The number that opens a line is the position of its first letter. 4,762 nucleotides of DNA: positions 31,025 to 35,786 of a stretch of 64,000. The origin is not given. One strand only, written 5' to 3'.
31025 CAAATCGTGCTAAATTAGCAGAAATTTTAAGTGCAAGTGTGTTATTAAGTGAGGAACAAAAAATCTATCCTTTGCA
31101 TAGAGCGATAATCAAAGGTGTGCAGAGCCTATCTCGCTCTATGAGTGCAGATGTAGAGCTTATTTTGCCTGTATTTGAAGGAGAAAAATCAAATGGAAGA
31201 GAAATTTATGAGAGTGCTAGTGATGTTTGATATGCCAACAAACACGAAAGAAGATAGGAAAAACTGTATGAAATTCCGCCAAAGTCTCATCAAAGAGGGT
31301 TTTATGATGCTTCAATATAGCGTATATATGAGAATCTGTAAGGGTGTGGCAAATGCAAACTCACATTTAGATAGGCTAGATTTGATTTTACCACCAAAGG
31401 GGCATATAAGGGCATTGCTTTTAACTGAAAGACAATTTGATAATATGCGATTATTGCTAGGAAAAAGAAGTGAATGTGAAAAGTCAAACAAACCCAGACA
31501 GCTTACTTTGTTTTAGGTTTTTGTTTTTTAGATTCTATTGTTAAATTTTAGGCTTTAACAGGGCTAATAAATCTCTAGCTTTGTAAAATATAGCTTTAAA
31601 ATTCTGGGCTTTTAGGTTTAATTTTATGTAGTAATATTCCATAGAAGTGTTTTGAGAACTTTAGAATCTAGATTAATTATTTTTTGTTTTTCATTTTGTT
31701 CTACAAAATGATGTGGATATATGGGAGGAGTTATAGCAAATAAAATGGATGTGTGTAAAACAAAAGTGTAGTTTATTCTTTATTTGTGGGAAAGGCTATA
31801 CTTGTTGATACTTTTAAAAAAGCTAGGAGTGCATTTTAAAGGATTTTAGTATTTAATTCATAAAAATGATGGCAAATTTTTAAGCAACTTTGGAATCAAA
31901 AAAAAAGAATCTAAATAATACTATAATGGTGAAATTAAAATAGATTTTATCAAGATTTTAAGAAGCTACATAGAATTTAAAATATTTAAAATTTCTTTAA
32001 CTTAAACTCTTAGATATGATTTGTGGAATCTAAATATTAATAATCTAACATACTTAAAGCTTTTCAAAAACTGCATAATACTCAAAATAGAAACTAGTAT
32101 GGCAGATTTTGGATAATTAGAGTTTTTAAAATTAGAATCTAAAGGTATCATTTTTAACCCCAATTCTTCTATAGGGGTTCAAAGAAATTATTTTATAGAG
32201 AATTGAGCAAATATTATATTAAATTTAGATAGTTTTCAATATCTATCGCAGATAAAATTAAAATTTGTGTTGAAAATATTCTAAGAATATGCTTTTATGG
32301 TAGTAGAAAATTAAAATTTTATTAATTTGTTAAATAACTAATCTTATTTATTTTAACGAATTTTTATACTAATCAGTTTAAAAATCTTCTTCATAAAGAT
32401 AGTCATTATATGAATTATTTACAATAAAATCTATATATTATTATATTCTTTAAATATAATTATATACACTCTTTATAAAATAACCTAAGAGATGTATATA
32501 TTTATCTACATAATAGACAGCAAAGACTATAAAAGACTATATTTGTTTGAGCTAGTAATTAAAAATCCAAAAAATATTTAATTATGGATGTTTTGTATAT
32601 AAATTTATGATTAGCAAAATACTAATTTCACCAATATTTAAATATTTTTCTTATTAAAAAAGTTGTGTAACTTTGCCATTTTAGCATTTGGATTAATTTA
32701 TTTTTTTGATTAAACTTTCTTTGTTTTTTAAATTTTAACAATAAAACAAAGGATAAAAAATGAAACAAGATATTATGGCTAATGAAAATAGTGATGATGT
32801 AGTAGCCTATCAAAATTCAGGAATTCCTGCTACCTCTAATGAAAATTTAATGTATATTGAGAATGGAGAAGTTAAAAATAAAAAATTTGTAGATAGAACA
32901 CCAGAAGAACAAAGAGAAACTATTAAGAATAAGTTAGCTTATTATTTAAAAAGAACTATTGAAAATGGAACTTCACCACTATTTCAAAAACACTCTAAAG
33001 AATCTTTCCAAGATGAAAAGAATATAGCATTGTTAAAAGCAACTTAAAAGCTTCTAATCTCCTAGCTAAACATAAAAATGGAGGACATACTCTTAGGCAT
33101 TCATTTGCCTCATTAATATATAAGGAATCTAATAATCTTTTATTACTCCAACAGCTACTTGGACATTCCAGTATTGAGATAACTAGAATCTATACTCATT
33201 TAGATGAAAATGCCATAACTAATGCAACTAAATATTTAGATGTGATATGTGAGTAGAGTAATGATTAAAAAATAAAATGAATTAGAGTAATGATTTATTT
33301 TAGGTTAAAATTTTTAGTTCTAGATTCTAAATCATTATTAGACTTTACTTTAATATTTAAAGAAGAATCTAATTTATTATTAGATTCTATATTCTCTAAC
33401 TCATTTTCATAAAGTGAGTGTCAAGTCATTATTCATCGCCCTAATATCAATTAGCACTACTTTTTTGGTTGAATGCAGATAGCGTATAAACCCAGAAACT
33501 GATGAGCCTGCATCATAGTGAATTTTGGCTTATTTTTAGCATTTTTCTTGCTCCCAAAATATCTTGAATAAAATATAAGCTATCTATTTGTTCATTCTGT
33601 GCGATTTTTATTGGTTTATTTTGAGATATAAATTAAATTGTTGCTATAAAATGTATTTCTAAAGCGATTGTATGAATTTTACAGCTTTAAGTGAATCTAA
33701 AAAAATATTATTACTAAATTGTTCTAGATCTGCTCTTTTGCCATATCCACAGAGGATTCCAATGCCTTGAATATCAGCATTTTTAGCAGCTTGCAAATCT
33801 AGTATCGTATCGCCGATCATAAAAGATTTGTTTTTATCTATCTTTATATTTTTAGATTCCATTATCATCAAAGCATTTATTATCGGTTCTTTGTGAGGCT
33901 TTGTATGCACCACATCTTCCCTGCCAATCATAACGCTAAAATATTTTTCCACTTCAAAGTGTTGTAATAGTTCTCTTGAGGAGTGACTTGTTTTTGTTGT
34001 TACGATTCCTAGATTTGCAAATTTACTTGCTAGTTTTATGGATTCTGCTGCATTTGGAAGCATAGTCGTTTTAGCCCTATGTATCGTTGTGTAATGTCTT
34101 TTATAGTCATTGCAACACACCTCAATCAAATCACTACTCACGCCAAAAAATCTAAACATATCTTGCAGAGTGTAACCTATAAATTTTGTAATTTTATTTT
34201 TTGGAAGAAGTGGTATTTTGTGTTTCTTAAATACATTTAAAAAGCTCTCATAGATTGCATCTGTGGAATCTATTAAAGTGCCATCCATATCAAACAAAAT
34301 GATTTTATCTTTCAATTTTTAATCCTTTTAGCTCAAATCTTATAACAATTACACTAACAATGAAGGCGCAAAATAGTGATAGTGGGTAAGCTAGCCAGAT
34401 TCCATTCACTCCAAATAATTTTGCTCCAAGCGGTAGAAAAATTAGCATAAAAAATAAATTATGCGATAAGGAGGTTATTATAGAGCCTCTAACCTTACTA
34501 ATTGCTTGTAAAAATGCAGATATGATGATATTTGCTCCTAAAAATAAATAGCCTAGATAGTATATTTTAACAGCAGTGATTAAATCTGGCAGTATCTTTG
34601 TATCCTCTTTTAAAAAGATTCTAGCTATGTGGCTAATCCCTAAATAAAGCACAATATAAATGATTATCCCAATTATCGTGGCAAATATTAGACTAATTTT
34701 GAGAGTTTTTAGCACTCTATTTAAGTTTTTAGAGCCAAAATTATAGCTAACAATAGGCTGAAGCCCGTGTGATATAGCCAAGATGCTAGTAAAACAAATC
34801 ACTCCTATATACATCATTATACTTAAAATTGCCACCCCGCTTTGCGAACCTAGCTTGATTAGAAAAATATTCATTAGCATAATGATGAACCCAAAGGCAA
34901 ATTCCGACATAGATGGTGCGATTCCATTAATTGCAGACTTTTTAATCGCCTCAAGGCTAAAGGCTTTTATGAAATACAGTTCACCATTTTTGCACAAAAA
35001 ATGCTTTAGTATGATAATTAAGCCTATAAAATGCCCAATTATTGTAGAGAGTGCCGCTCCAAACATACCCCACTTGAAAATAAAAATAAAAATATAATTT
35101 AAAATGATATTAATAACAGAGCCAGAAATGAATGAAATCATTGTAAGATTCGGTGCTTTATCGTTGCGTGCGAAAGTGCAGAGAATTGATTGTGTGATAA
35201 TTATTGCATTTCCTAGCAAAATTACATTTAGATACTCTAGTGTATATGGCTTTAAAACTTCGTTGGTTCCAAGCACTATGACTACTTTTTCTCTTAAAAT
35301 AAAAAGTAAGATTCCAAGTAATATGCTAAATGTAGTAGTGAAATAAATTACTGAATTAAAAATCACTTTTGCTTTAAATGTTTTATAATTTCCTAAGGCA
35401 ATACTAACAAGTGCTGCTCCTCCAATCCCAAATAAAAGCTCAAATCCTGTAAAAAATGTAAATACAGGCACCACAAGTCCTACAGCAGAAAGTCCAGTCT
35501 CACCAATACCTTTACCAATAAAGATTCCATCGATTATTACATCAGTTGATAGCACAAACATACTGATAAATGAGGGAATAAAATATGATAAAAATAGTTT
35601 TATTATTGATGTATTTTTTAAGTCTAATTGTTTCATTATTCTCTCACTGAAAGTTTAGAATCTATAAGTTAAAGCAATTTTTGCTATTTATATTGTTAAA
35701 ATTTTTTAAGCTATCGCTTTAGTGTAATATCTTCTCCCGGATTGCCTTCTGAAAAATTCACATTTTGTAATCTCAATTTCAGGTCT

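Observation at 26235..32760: Intact-looking type II-C cas9-cas1-cas2 operon with no detectable CRISPR array or tracrRNA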

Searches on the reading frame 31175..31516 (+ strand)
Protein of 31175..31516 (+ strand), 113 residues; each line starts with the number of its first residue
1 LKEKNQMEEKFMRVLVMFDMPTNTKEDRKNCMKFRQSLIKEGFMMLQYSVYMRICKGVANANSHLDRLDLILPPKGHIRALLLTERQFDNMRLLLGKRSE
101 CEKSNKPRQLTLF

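Call 9: search_protein_families(library=pfam, proteins=[window:31175-31516:+])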
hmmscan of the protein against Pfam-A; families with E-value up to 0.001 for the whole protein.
window:31175-31516:+ (113 aa): 2 families
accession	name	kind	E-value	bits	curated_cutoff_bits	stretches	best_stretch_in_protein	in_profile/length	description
PF09827.14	CRISPR_Cas2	-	4e-16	59.4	23.8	1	12-91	1-74/74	CRISPR associated protein Cas2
PF20803.2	PaaX_M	-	0.0007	20.1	24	1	15-53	10-45/83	PaaX protein central Cas2-like domain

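Call 45: find_encoding_contigs(protein=window:31223-31516:+, flank=10000, max_places=10)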
Protein window:31223-31516:+ (97 aa): 1 contig read that carries it; 1 place shown.
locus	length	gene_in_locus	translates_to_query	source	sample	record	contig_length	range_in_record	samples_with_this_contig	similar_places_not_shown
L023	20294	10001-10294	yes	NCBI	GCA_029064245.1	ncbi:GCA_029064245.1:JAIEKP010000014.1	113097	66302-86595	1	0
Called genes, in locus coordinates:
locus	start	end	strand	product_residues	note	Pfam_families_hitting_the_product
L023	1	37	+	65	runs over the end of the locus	-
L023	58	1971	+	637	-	PF00133:tRNA-synt_1, PF01406:tRNA-synt_1e (faint), PF09334:tRNA-synt_1g, PF00133:tRNA-synt_1, PF19303:Anticodon_3, PF01588:tRNA_bind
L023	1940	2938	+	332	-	-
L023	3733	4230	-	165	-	-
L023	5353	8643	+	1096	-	PF13395:HNH_4, PF18541:RuvC_III, PF22129:CjCas9_WED-like, PF22131:CjCas9_PI_CTD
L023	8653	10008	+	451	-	PF01867:Cas_Cas1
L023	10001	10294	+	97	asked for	PF09827:CRISPR_Cas2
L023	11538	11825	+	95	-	-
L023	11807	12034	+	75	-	PF00589:Phage_integrase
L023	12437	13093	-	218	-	PF00702:Hydrolase, PF12710:HAD, PF13419:HAD_2, PF13242:Hydrolase_like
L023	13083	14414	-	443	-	PF01554:MatE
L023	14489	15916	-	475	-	PF00437:T2SSE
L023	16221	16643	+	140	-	PF07963:N_methyl (weak)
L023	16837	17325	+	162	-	PF02664:LuxS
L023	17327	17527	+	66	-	PF00403:HMA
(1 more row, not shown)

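Call 88: search_protein_families(library=ncbifam, proteins=[window:31193-31516:+])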
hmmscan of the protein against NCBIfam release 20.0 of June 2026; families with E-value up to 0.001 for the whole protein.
window:31193-31516:+ (107 aa): 1 family
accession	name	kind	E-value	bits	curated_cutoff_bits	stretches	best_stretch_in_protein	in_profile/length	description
TIGR01573.1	cas2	equivalog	1.6e-25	89.2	24.5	1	6-97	1-90/96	CRISPR-associated endonuclease Cas2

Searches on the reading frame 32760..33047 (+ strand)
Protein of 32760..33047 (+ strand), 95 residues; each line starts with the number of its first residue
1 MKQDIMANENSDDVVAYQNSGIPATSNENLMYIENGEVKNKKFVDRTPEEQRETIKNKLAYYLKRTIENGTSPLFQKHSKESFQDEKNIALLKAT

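Call 9: search_protein_families(library=pfam, proteins=[window:32760-33047:+])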
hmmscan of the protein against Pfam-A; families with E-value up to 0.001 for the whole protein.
window:32760-33047:+ (95 aa): 0 families

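Call 87: search_protein_families(library=phrogs, proteins=[window:32760-33047:+], max_evalue=0.01)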
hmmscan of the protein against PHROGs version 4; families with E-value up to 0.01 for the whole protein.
window:32760-33047:+ (95 aa): 0 families

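Call 88: search_protein_families(library=ncbifam, proteins=[window:32760-33047:+])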
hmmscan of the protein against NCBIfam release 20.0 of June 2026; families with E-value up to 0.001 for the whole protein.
window:32760-33047:+ (95 aa): 0 families

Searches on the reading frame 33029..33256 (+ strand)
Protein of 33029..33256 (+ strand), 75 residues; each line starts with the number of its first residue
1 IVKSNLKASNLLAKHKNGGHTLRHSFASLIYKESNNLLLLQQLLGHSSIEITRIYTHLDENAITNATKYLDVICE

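Call 87: search_protein_families(library=phrogs, proteins=[window:33029-33256:+], max_evalue=0.01)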
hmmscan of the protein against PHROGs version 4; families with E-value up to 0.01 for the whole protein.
window:33029-33256:+ (75 aa): 6 families
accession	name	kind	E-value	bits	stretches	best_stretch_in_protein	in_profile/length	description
phrog_216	-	integration and excision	2.3e-16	60.8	1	18-70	183-236/301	integrase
phrog_7269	-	integration and excision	2.4e-13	50.8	1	16-67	27-78/89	integrase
phrog_1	-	integration and excision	1.1e-12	49.1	1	19-68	395-445/611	integrase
phrog_7685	-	integration and excision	4.8e-09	37.1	1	4-73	169-238/240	integrase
phrog_35951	-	unknown function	5.3e-05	24.6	1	20-73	24-77/97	-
phrog_23271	-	unknown function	0.0021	19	1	19-67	11-58/67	-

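Call 88: search_protein_families(library=ncbifam, proteins=[window:33029-33256:+])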
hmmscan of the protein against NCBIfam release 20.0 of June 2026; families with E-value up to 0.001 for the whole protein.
window:33029-33256:+ (75 aa): 8 families
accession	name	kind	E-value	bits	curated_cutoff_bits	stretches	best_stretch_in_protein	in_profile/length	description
NF040815.2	recomb_XerA_Arch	equivalog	1.1e-14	54.6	220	1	14-65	210-261/263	site-specific tyrosine recombinase/integron integrase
TIGR02224.1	recomb_XerC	equivalog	2.8e-14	53.2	335.15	1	14-65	233-284/295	tyrosine recombinase XerC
TIGR02225.1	recomb_XerD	equivalog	8.1e-13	48.3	329.6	1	17-67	233-283/290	site-specific tyrosine recombinase XerD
NF003462.0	PRK05084.1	equivalog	1.1e-12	47.4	267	1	15-70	301-356/360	tyrosine recombinase XerS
NF001399.0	PRK00283.1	subfamily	1.4e-12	47.5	279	1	15-66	240-291/300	tyrosine recombinase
TIGR02249.1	integrase_gron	subfamily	4.3e-11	42.7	265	1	15-61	257-303/315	integron integrase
NF011946.0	PRK15417.1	equivalog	1.3e-07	31.1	435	1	18-70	275-327/337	integron integrase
NF002331.0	PRK01287.1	subfamily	3.7e-07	29.4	371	1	3-59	258-313/365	site-specific tyrosine recombinase XerC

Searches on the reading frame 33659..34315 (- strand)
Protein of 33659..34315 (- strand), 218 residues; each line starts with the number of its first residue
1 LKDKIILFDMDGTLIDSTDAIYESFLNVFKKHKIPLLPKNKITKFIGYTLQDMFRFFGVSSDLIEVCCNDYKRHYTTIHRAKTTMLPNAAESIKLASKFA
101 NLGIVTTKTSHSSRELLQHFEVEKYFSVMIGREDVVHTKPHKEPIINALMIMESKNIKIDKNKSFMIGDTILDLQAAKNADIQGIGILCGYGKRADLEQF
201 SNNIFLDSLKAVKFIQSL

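Call 9: search_protein_families(library=pfam, proteins=[window:33659-34315:-])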
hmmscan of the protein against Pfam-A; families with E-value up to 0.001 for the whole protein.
window:33659-34315:- (218 aa): 5 families
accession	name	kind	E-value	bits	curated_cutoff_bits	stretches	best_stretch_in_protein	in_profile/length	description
PF13419.12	HAD_2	-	1.2e-40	140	23.8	1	6-186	1-177/178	Haloacid dehalogenase-like hydrolase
PF00702.32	Hydrolase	-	3.2e-19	70.5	26.4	1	4-181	2-191/191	haloacid dehalogenase-like hydrolase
PF12710.13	HAD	-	7e-09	36.8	27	1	6-178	1-189/189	haloacid dehalogenase-like hydrolase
PF13242.12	Hydrolase_like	-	2.8e-08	34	22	1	139-210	4-73/75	HAD-hyrolase-like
PF06941.18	NT5C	-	0.0001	22.7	24.8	0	149-197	110-158/180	5' nucleotidase, deoxy (Pyrimidine), cytosolic type C protein (NT5C)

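Call 47: find_encoding_contigs(protein=window:33659-34315:-, flank=10000, max_places=10)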
Protein window:33659-34315:- (218 aa): 1 contig read that carries it; 1 place shown.
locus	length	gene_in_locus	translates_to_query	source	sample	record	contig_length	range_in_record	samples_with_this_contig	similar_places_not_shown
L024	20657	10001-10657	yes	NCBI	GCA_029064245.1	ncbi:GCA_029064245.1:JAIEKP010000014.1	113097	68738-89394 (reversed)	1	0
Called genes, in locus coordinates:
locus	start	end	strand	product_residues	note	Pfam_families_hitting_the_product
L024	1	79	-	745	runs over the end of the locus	PF00912:Transgly, PF00905:Transpeptidase, PF06832:BiPBP_C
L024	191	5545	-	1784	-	PF11974:bMG3, PF01835:MG2, PF17972:bMG5, PF17962:bMG6, PF07703:A2M_BRD, PF00207:A2M (weak), PF07678:TED_complement, PF17973:bMG10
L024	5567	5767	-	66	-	PF00403:HMA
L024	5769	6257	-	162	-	PF02664:LuxS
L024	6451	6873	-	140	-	PF07963:N_methyl (weak)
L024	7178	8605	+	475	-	PF00437:T2SSE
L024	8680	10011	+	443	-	PF01554:MatE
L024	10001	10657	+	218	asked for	PF00702:Hydrolase, PF12710:HAD, PF13419:HAD_2, PF13242:Hydrolase_like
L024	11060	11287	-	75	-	PF00589:Phage_integrase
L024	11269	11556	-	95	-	-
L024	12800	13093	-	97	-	PF09827:CRISPR_Cas2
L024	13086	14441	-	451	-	PF01867:Cas_Cas1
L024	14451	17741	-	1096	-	PF13395:HNH_4, PF18541:RuvC_III, PF22129:CjCas9_WED-like, PF22131:CjCas9_PI_CTD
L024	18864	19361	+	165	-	-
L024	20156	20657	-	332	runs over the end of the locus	-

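Call 81: list_cluster_members(proteins=[window:33659-34315:-, window:32760-33047:+, window:34305-35636:-, window:35711-37138:-])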
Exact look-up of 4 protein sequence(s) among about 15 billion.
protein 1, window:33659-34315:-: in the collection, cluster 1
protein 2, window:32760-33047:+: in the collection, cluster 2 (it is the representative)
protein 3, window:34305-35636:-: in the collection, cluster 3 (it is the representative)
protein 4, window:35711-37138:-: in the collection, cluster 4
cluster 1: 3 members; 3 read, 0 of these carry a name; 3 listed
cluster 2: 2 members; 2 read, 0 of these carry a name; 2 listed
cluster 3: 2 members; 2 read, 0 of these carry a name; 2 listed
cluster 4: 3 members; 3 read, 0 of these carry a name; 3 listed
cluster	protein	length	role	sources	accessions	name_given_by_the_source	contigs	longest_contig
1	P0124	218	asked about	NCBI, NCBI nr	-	-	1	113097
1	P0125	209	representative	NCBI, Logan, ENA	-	-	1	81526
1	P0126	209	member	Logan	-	-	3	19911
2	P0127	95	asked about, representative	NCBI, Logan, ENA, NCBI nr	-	-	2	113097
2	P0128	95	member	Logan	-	-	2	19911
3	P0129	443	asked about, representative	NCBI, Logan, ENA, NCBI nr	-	-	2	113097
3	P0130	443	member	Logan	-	-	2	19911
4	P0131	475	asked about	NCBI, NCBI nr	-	-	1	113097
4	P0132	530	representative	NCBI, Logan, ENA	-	-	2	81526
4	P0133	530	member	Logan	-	-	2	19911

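Call 82: find_encoding_contigs(protein=P0126, flank=10000, max_places=10)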
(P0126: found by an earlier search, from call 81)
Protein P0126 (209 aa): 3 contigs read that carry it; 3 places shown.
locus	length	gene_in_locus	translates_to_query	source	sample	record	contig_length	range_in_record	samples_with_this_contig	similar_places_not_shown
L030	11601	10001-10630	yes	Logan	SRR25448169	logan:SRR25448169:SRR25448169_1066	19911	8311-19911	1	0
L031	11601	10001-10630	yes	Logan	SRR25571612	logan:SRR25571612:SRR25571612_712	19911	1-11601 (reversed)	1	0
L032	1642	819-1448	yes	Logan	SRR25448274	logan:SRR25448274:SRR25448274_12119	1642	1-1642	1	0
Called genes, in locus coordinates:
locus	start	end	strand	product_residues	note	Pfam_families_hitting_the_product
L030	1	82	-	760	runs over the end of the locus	PF00912:Transgly, PF00905:Transpeptidase, PF06832:BiPBP_C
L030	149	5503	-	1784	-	PF11974:bMG3, PF01835:MG2, PF17972:bMG5, PF17962:bMG6, PF07703:A2M_BRD, PF00207:A2M (weak), PF07678:TED_complement, PF17973:bMG10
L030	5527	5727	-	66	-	PF00403:HMA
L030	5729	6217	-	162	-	PF02664:LuxS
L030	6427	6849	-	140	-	PF07963:N_methyl (weak)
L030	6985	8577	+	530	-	PF00437:T2SSE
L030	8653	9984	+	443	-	PF01554:MatE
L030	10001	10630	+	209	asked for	PF00702:Hydrolase, PF13419:HAD_2, PF13242:Hydrolase_like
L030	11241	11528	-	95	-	-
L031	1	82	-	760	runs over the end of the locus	PF00912:Transgly, PF00905:Transpeptidase, PF06832:BiPBP_C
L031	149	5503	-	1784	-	PF11974:bMG3, PF01835:MG2, PF17972:bMG5, PF17962:bMG6, PF07703:A2M_BRD, PF00207:A2M (weak), PF07678:TED_complement, PF17973:bMG10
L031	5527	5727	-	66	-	PF00403:HMA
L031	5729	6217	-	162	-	PF02664:LuxS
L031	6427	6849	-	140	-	PF07963:N_methyl (weak)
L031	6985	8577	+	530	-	PF00437:T2SSE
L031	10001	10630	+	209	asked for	PF00702:Hydrolase, PF13419:HAD_2, PF13242:Hydrolase_like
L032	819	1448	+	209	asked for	PF00702:Hydrolase, PF13419:HAD_2, PF13242:Hydrolase_like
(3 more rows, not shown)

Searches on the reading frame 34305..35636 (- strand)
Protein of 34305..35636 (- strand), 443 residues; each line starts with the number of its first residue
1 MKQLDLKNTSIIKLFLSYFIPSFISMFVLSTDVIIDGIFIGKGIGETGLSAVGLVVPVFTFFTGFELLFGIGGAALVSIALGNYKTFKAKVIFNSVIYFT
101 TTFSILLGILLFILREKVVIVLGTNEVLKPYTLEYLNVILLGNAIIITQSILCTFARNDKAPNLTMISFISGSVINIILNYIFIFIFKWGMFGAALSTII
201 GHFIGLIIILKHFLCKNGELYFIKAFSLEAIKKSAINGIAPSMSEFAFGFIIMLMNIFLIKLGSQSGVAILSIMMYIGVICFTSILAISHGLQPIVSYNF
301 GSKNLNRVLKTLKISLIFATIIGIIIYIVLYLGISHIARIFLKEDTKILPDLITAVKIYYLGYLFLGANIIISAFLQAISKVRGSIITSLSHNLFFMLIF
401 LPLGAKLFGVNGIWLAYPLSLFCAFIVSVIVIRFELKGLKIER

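Call 9: search_protein_families(library=pfam, proteins=[window:34305-35636:-])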
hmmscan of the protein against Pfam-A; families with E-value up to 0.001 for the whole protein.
window:34305-35636:- (443 aa): 1 family
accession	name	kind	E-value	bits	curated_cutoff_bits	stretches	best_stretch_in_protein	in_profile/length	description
PF01554.23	MatE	-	2.3e-33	115.6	24.9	2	21-182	1-161/161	MatE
